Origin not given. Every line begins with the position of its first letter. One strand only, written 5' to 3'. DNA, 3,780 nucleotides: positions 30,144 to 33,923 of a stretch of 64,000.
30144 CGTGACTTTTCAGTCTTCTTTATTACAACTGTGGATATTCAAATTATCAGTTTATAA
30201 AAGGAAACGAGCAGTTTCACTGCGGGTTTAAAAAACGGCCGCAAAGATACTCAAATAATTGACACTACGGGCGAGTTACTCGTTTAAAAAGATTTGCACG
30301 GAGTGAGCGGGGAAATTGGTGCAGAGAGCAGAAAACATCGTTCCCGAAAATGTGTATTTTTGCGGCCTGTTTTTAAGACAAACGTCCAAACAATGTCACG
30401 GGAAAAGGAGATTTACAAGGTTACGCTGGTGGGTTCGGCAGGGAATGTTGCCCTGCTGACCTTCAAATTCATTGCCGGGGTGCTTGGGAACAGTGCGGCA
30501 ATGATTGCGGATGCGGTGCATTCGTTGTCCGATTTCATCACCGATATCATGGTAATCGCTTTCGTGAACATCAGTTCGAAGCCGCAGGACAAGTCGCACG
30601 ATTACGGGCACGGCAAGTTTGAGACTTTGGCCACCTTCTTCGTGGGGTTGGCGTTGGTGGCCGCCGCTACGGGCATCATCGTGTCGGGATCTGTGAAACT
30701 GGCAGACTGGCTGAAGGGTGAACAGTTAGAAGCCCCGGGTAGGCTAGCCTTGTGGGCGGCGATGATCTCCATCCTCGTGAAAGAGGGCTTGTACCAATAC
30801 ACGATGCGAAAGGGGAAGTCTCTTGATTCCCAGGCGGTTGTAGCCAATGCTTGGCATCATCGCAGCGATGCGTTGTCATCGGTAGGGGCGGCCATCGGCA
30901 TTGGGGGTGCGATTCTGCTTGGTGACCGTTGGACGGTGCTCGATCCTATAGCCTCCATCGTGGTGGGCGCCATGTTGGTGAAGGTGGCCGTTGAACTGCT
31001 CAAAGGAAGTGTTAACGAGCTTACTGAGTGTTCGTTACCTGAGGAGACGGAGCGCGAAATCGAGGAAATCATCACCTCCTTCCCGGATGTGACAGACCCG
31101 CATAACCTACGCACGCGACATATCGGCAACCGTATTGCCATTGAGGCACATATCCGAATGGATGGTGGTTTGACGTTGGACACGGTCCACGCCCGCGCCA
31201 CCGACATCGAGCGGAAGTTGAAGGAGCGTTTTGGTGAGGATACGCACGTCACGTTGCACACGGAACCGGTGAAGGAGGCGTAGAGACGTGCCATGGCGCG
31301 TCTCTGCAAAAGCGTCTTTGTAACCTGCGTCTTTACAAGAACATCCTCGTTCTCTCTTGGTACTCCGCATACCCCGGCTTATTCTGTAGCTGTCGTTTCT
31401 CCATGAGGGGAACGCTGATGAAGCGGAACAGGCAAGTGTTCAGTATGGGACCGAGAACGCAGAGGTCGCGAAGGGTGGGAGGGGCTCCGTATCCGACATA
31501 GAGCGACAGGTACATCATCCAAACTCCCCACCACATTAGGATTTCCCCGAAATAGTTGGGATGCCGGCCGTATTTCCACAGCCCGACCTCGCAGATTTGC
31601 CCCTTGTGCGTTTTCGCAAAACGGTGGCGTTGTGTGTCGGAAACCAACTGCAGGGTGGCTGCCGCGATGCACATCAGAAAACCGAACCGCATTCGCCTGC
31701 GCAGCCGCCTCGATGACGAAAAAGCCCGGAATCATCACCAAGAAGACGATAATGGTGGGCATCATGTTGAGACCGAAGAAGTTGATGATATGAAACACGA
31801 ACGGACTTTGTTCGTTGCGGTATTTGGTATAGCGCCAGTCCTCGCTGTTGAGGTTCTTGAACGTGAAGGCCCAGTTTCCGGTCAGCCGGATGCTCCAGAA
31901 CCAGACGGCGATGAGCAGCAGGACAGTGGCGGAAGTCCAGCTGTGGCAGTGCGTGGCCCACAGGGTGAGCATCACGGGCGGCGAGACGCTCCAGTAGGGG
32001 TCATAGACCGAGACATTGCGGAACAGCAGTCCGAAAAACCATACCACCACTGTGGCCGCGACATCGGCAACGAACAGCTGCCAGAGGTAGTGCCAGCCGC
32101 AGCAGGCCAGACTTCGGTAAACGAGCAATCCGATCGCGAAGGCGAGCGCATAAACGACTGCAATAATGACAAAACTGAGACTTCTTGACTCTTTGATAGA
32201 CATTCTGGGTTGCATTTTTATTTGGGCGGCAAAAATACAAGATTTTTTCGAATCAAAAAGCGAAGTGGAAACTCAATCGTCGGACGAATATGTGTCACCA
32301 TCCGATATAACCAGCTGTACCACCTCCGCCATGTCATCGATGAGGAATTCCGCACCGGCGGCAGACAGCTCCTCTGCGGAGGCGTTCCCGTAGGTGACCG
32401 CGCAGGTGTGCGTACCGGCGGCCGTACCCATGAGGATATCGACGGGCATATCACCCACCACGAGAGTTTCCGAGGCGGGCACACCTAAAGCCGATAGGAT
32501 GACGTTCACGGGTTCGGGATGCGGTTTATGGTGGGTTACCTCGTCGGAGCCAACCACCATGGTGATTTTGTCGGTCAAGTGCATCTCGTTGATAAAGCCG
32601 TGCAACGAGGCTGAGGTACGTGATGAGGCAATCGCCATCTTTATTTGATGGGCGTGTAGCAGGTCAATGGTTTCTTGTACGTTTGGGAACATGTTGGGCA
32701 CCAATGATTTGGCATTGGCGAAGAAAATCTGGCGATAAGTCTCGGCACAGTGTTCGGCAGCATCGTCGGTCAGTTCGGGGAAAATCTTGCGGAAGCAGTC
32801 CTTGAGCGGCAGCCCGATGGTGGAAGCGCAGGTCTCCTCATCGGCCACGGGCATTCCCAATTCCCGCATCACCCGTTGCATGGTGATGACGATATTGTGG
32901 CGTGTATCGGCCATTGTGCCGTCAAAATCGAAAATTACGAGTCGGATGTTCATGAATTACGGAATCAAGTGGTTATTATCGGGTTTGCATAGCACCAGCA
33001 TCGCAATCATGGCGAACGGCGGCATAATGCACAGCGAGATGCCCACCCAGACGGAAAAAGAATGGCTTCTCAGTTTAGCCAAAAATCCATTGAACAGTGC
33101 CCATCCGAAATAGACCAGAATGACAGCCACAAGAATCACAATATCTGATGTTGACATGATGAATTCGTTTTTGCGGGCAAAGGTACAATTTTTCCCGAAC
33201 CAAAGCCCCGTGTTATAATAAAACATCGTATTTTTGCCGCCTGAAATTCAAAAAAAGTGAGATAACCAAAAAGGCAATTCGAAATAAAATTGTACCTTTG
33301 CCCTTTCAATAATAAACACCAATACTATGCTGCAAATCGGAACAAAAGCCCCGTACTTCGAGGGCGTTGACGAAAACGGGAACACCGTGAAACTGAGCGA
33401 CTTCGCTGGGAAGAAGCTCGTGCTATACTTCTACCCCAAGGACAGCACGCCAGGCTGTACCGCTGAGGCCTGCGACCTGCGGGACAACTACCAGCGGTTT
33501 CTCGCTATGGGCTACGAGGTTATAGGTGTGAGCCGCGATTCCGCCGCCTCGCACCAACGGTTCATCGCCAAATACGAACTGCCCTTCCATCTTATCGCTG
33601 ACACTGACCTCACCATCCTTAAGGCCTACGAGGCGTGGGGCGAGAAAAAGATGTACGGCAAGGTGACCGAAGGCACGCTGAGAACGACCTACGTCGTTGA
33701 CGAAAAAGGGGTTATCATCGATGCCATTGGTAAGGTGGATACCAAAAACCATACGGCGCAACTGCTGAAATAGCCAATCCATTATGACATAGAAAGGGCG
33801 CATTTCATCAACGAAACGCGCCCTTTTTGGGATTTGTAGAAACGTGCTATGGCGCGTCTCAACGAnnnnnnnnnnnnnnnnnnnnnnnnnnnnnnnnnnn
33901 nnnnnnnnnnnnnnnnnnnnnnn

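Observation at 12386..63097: Dense family of REP-like 28-bp palindromes with conserved GTAG-headed arms and compensatory variable cores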

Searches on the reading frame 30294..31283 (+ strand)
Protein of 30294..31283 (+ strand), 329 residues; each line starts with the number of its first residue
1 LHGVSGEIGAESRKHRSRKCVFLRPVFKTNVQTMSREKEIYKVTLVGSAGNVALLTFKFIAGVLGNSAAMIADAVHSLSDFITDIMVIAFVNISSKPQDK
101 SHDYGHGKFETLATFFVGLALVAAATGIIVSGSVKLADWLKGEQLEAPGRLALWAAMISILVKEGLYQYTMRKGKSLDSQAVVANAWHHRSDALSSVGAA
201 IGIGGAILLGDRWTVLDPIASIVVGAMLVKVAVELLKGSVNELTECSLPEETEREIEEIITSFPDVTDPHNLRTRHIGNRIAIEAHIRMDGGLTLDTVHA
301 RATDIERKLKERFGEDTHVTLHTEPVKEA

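Call 9: search_protein_families(library=pfam, proteins=[window:30294-31283:+])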
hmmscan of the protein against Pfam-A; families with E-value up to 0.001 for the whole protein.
window:30294-31283:+ (329 aa): 2 families
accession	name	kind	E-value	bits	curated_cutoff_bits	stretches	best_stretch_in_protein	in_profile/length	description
PF01545.26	Cation_efflux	-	1.1e-45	156.3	26.6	1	46-243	3-197/198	Cation efflux family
PF16916.11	ZT_dimer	-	1.2e-24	86.5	26.7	1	248-325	1-77/78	Dimerisation domain of Zinc Transporter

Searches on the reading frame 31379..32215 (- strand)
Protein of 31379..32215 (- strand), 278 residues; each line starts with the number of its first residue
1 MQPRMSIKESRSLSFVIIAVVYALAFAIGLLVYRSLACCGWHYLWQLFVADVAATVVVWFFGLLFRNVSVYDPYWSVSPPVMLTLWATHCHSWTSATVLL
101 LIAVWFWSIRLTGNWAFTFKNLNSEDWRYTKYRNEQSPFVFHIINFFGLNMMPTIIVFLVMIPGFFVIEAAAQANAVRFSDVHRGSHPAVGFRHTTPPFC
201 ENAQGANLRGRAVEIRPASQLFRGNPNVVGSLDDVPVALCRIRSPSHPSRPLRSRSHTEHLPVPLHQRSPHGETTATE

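Call 9: search_protein_families(library=pfam, proteins=[window:31379-32215:-])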
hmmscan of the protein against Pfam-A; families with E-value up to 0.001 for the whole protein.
window:31379-32215:- (278 aa): 1 family
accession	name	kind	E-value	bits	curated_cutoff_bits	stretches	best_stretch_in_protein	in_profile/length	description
PF06966.17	DUF1295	-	1.5e-10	41.4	20.4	1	59-165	2-106/235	Protein of unknown function (DUF1295)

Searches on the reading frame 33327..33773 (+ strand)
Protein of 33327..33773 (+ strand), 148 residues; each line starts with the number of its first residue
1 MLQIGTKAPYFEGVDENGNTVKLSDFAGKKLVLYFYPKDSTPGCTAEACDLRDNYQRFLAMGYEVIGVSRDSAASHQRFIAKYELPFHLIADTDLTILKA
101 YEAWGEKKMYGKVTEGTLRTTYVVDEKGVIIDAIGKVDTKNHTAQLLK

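Call 9: search_protein_families(library=pfam, proteins=[window:33327-33773:+])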
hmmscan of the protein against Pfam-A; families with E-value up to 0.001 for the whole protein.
window:33327-33773:+ (148 aa): 3 families
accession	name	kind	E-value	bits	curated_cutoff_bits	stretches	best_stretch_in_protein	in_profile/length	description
PF00578.27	AhpC-TSA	-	6.7e-41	139.5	26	1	4-131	1-122/124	AhpC/TSA family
PF08534.16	Redoxin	-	4.7e-25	88.5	26.6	1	4-139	2-137/148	Redoxin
PF13911.12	AhpC-TSA_2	-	0.00047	20.9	27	1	50-109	1-57/114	AhpC/TSA antioxidant enzyme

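Call 34: find_encoding_contigs(protein=window:33327-33773:+, flank=10000, max_places=10)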
Protein window:33327-33773:+ (148 aa): 21 contigs read that carry it; 10 places shown.
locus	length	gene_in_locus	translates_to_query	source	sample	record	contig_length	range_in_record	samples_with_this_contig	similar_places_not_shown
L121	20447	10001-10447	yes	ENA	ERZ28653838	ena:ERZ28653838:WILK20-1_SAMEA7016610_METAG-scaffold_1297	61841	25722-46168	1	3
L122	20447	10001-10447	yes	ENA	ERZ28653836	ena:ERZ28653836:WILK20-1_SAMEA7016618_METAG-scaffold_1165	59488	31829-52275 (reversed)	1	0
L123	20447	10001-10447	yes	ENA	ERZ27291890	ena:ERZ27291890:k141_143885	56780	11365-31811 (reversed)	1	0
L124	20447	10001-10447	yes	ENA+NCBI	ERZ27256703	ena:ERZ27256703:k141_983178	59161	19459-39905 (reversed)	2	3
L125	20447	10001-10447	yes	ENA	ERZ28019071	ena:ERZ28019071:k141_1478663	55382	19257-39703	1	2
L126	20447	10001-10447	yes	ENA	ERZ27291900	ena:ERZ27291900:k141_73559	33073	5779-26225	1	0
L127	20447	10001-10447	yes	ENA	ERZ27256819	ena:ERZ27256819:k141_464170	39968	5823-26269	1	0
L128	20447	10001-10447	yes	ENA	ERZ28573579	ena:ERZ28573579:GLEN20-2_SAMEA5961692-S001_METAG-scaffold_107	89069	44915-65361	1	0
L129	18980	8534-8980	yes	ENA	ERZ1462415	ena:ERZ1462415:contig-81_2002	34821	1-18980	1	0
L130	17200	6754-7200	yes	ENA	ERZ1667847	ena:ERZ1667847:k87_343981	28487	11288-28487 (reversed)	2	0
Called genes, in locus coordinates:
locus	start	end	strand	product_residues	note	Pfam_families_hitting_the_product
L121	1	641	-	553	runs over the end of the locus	PF11396:PepSY_like (faint)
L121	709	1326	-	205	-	PF00485:PRK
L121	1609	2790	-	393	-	-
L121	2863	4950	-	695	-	PF13734:Inhibitor_I69 (weak), PF01640:Peptidase_C10, PF00431:CUB, PF18962:Por_Secre_tail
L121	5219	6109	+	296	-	PF01545:Cation_efflux, PF16916:ZT_dimer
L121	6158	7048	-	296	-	PF06966:DUF1295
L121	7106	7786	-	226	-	PF00702:Hydrolase, PF08282:Hydrolase_3 (faint), PF13419:HAD_2, PF13242:Hydrolase_like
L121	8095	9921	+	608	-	PF00728:Glyco_hydro_20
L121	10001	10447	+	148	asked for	PF00578:AhpC-TSA, PF08534:Redoxin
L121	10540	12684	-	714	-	PF10459:Peptidase_S46, PF13365:Trypsin_2 (faint)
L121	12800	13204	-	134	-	PF05635:23S_rRNA_IVP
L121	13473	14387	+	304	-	PF01551:Peptidase_M23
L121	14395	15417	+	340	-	PF13173:AAA_14 (faint), PF02562:PhoH, PF00270:DEAD (faint), PF00580:UvrD-helicase (faint), PF13245:AAA_19, PF13604:AAA_30, PF20720:nSTAND3 (faint)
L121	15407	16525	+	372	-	PF02606:LpxK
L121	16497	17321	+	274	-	PF01048:PNP_UDP_1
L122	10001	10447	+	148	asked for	PF00578:AhpC-TSA, PF08534:Redoxin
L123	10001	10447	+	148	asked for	PF00578:AhpC-TSA, PF08534:Redoxin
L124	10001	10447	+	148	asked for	PF00578:AhpC-TSA, PF08534:Redoxin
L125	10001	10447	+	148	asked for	PF00578:AhpC-TSA, PF08534:Redoxin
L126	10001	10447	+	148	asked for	PF00578:AhpC-TSA, PF08534:Redoxin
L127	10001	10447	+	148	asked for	PF00578:AhpC-TSA, PF08534:Redoxin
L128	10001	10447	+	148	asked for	PF00578:AhpC-TSA, PF08534:Redoxin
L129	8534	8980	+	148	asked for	PF00578:AhpC-TSA, PF08534:Redoxin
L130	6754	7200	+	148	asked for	PF00578:AhpC-TSA, PF08534:Redoxin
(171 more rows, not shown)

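Call 55: list_cluster_members(proteins=[window:33327-33773:+, window:39823-40647:+, window:15254-16222:+, window:53067-53723:-])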
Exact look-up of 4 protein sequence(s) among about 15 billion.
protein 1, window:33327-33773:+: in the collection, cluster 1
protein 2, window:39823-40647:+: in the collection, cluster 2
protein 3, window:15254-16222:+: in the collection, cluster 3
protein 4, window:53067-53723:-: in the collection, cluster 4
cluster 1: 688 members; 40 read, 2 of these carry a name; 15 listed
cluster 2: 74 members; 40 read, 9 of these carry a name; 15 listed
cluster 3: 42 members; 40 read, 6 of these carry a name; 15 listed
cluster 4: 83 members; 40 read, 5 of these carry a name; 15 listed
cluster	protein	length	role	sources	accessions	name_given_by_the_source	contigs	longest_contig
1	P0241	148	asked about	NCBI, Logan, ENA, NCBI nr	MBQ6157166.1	MAG: peroxiredoxin [Bacteroidales bacterium] | peroxiredoxin [Bacteroidales bacterium]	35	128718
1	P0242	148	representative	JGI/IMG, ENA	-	-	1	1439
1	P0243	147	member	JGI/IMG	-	peroxiredoxin Q/BCP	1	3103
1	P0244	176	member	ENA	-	-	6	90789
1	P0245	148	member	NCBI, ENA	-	-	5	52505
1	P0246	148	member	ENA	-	-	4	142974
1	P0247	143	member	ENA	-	-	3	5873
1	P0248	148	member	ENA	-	-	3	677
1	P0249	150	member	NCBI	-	-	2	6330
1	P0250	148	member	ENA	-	-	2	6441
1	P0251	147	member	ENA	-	-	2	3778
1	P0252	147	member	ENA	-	-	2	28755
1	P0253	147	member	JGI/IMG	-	-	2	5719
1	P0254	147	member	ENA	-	-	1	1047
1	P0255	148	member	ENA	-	-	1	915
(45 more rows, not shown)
